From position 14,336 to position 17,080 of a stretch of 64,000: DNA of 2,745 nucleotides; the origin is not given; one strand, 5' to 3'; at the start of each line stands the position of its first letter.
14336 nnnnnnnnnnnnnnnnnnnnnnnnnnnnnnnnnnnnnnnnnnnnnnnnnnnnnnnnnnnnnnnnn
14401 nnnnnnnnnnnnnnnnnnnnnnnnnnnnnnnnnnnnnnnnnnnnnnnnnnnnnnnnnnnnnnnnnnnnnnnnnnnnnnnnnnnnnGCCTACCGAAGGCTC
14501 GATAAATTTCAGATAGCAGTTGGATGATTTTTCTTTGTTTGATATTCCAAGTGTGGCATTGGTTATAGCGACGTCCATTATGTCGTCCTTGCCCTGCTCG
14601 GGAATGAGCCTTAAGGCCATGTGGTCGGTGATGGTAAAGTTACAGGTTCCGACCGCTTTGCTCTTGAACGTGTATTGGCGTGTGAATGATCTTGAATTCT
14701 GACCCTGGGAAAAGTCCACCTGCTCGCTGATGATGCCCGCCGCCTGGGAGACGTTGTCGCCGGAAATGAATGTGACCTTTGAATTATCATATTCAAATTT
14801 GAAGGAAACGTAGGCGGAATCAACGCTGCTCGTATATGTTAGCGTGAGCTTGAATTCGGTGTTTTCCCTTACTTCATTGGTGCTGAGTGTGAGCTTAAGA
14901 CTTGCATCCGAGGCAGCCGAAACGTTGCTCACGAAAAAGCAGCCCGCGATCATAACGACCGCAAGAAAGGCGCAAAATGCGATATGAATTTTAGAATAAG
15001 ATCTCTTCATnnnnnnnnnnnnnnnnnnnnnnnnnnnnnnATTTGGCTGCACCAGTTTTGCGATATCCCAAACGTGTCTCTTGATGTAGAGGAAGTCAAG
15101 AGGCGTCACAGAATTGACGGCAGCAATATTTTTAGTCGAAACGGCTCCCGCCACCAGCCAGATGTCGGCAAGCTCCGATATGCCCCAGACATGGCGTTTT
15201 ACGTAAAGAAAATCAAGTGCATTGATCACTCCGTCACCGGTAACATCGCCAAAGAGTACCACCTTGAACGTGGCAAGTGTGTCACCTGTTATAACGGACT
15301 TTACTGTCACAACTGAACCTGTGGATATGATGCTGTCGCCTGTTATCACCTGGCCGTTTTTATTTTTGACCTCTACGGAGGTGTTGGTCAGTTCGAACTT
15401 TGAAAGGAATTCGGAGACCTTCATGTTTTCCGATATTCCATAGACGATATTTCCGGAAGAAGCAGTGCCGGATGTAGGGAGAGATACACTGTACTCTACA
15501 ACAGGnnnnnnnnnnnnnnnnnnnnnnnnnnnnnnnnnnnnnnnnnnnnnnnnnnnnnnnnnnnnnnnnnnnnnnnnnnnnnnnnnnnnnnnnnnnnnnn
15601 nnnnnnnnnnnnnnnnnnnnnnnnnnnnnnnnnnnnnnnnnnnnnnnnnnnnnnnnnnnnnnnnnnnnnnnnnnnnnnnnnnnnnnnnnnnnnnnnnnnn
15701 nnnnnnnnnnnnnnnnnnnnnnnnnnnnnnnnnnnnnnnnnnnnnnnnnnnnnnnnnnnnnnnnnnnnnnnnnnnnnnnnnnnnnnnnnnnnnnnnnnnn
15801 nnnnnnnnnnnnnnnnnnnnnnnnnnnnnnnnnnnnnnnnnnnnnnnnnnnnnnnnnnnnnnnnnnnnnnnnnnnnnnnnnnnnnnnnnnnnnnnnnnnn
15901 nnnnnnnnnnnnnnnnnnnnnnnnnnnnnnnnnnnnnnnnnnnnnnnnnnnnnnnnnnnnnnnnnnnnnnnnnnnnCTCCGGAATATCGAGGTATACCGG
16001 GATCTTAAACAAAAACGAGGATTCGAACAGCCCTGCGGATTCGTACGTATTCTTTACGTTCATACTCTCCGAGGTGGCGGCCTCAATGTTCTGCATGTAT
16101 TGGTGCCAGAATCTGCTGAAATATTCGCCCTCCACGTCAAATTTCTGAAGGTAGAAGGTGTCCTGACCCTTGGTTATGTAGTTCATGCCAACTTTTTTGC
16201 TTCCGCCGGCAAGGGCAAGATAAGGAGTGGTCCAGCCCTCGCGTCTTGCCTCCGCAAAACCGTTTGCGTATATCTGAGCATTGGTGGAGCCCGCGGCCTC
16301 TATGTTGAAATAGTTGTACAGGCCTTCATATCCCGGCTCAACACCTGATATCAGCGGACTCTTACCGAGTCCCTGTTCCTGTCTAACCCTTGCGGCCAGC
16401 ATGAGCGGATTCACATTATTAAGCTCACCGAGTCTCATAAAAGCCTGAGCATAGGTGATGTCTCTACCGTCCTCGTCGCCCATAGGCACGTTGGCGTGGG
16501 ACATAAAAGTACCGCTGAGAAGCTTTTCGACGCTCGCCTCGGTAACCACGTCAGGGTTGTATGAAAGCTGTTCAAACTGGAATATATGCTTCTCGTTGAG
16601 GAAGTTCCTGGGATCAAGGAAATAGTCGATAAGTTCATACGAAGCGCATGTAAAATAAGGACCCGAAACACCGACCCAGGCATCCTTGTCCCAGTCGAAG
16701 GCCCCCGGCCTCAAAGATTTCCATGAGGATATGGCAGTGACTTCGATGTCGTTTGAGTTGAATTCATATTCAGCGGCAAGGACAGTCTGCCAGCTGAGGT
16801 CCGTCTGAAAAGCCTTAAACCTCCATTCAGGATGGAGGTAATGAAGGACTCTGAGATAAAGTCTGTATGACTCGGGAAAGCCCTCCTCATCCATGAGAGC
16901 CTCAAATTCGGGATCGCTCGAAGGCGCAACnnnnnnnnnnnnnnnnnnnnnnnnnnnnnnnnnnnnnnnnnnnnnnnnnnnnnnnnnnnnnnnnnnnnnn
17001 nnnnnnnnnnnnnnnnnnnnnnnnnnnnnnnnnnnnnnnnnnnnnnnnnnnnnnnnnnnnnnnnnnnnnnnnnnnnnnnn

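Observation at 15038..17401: Dockerin-tethered peptidoglycan hydrolase with SH3b, cadherin-like and (PT)20 modules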

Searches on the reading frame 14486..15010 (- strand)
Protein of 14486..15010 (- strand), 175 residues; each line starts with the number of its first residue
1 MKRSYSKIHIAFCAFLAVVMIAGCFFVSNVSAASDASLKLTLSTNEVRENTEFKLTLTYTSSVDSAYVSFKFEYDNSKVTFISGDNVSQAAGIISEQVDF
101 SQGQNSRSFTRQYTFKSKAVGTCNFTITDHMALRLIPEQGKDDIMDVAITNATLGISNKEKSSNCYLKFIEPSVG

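Call 23: search_solved_structures(query=A1, max_evalue=10, show_alignments=2)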
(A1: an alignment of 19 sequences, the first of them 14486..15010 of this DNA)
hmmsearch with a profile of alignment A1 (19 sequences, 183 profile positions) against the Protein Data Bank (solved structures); distinct sequences matched with E-value up to 10: 81 (the best 60 are shown).
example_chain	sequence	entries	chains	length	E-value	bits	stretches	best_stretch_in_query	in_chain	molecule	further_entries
3l8q_A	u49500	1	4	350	1.1e-08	38.4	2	34-130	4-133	Cellulosomal scaffoldin adaptor protein B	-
2w1n_A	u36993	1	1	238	1.4e-06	31.5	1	31-154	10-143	O-GLCNACASE NAGJ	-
5g5d_A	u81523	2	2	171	1.7e-06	31.2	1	33-84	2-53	CELLULOSOME ANCHORING PROTEIN COHESIN REGION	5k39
2jh2_A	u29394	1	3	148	2e-06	31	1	31-154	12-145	O-GLCNACASE NAGJ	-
2o4e_A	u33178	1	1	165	2.6e-06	30.6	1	30-154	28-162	O-GlcNAcase nagJ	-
2ozn_A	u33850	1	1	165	4.2e-06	29.9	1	37-154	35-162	O-GlcNAcase nagJ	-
1qzn_A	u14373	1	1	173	4.9e-06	29.7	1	33-131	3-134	cellulosomal scaffoldin adaptor protein B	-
3f2l_A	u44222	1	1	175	6.7e-06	29.3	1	33-131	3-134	Cellulosomal scaffoldin adaptor protein B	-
3bwz_A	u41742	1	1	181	8.9e-06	28.9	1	33-131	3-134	Cellulosomal scaffoldin adaptor protein B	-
1zv9_A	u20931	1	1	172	9.1e-06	28.8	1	34-89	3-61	Cellulosomal scaffoldin adaptor protein B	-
5lxv_A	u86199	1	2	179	2e-05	27.7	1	35-85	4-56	Scaffoldin C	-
2vn5_A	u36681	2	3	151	2e-05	27.7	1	35-120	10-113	SCAFFOLDING PROTEIN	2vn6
1g1k_A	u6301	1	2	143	3e-05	27.1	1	35-120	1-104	SCAFFOLDING PROTEIN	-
7urp_A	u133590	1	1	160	8.1e-05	25.7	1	38-139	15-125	Ribonucleases G and E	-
5nrk_A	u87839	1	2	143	0.00019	24.5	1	37-108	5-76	Endoglucanase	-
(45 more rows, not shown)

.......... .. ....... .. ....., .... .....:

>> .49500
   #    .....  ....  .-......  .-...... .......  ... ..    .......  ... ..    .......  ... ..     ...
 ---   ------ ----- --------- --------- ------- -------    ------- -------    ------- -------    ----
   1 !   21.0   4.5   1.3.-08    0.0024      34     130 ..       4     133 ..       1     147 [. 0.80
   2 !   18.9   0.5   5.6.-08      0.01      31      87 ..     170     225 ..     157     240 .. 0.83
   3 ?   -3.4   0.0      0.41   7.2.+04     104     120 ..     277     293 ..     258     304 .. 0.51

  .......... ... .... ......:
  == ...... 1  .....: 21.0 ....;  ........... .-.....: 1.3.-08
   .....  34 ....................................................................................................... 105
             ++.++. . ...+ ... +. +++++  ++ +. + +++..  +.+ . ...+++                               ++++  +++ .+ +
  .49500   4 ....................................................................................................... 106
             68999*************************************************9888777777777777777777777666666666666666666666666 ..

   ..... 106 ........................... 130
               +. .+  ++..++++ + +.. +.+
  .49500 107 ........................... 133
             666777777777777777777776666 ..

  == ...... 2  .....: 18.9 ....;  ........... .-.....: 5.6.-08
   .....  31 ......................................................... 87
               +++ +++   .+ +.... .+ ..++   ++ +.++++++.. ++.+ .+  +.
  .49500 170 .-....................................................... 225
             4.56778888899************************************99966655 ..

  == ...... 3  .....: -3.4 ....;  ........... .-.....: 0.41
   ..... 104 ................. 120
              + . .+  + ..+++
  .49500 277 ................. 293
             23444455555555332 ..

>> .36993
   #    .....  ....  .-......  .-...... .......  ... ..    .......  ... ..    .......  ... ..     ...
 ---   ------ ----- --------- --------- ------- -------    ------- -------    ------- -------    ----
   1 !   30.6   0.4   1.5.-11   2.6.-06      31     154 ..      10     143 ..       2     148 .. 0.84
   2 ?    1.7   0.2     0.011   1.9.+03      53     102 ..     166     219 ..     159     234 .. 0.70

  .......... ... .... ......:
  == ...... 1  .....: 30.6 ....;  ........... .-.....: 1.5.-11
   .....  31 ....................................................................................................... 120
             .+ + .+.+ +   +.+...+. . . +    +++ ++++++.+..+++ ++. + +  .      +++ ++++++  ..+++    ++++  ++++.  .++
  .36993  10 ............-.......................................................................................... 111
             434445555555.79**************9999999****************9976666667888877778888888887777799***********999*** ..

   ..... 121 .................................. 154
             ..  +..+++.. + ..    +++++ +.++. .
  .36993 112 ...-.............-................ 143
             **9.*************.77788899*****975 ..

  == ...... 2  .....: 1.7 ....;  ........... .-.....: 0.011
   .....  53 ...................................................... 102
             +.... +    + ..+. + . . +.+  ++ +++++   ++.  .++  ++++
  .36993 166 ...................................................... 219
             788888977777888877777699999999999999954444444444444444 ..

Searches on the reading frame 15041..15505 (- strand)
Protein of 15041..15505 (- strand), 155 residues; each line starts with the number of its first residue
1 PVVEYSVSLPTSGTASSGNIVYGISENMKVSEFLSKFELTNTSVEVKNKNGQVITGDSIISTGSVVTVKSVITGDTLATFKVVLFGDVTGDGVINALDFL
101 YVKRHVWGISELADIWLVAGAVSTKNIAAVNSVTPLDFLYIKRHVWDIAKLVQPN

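Call 48: predict_structure(alignment_id=A3)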
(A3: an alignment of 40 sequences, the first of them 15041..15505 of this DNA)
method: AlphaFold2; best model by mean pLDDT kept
length: 155 residues; sequences in the alignment: 40
mean_pLDDT: 95.9   pTM: 0.89
mean pLDDT of the five models: 95.9, 94.6, 92.4, 91.7, 91.0
residues with pLDDT >= 90: 144; 70-90: 9; 50-70: 2; < 50: 0
segments of 3 or more residues with pLDDT < 50: none
pLDDT, mean of each block of 10 residues (from residue 1): 94 82 98 98 97 97 98 97 98 98 98 97 93 97 98 93
secondary structure, 60 per line:
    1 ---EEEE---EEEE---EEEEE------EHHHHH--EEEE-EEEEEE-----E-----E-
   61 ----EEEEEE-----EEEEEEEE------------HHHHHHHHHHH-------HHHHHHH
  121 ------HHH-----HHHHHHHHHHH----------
elements in order: E4-7 E11-14 E18-22 H30-34 E37-40 E42-47 E65-70 E76-83 H96-106 H114-120 H135-145

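Call 50: fold_search(model_id=the predicted structure, library=pdb)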
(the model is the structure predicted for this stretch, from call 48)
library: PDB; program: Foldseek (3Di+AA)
matches with E <= 10: 551; with E <= 0.001: 1
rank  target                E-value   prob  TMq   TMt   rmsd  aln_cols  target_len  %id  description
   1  8x39_A                6.4e-04  1.00  0.39  0.44   1.7        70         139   18  Crystal structure of cellulosomal double-dockerin module of Clo1313_0689 from Clostridium thermocellum (released 2024-04-03)
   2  8x39_B                1.1e-03  1.00  0.39  0.44   1.9        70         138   17  Crystal structure of cellulosomal double-dockerin module of Clo1313_0689 from Clostridium thermocellum (released 2024-04-03)
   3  4uyp_B                1.2e-02  1.00  0.36  0.72   2.9        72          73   18  High resolution structure of the third cohesin ScaC in complex with the ScaB dockerin with a mutation in the N-termina (released 2015-04-15)
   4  8x3a_MODEL_1_A        2.1e-02  1.00  0.38  0.39   4.3        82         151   16  Solution NMR structure of cellulosomal double-dockerin module of Clo1313_0689 from Clostridium thermocellum (released 2024-04-03)
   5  4iu2_B                1.0e-01  0.38  0.37  0.26  15.2       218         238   10  Cohesin-dockerin -X domain complex from Ruminococcus flavefacience (released 2013-04-24)
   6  4wkz_A                2.5e-01  0.38  0.32  0.23   7.0       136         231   15  Complex of autonomous ScaG cohesin CohG and X-doc domains (released 2015-12-23)
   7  4iu3_B                2.8e-01  0.23  0.38  0.27  15.3       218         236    9  Cohesin-dockerin -X domain complex from Ruminococcus flavefacience (released 2013-04-24)
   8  1epf_B                4.1e-01  0.57  0.23  0.19   3.6        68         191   13  CRYSTAL STRUCTURE OF THE TWO N-TERMINAL IMMUNOGLOBULIN DOMAINS OF THE NEURAL CELL ADHESION MOLECULE (NCAM) (released 2000-10-09)
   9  6ff3_A                4.4e-01  0.16  0.25  0.20   6.3       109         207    8  Crystal structure of Drosophila neural ectodermal development factor Imp-L1 with Human IGF-I (released 2018-09-26)
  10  1qz1                  4.9e-01  0.57  0.23  0.13   3.3        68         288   13  Crystal Structure of the Ig 1-2-3 fragment of NCAM (released 2003-11-04)
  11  1epf_A                6.0e-01  0.47  0.23  0.19   3.4        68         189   13  CRYSTAL STRUCTURE OF THE TWO N-TERMINAL IMMUNOGLOBULIN DOMAINS OF THE NEURAL CELL ADHESION MOLECULE (NCAM) (released 2000-10-09)
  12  1zbu_B                7.7e-01  0.08  0.19  0.11  14.3        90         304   13  crystal structure of full-length 3'-exonuclease (released 2006-09-19)
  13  5y1a                  8.2e-01  0.33  0.24  0.13   6.8        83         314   19  HBP35 of Porphyromonas gingivalis (released 2018-07-25)
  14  3itb_D                8.2e-01  0.15  0.23  0.11  11.6        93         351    6  Crystal structure of Penicillin-Binding Protein 6 (PBP6) from E. coli in complex with a substrate fragment (released 2009-10-20)
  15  5aea_A                8.7e-01  0.30  0.19  0.29   4.5        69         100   13  Crystal structure of human NCAM domain 1 (released 2016-04-13)
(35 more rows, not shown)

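Call 68: search_protein_families(library=pfam, proteins=[window:15041-15505:-], max_evalue=10)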
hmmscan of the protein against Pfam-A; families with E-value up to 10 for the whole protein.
window:15041-15505:- (155 aa): 1 family
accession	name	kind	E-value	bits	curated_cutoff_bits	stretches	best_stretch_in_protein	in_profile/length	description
PF00404.24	Dockerin_1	-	3.8e-11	43.5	22.9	2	86-107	2-23/57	Dockerin type I domain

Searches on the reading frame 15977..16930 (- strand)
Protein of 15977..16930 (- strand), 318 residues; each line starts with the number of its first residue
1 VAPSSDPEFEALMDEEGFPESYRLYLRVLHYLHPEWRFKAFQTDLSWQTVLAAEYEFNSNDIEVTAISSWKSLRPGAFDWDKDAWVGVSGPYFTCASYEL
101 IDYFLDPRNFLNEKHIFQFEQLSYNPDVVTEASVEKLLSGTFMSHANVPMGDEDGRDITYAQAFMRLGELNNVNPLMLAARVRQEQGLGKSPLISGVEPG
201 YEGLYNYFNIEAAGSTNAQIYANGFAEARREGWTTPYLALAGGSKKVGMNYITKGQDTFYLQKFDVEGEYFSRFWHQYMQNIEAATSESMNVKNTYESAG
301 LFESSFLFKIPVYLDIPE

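Call 68: search_protein_families(library=pfam, proteins=[window:15977-16930:-], max_evalue=10)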
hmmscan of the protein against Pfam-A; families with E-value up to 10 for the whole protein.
window:15977-16930:- (318 aa): 0 families
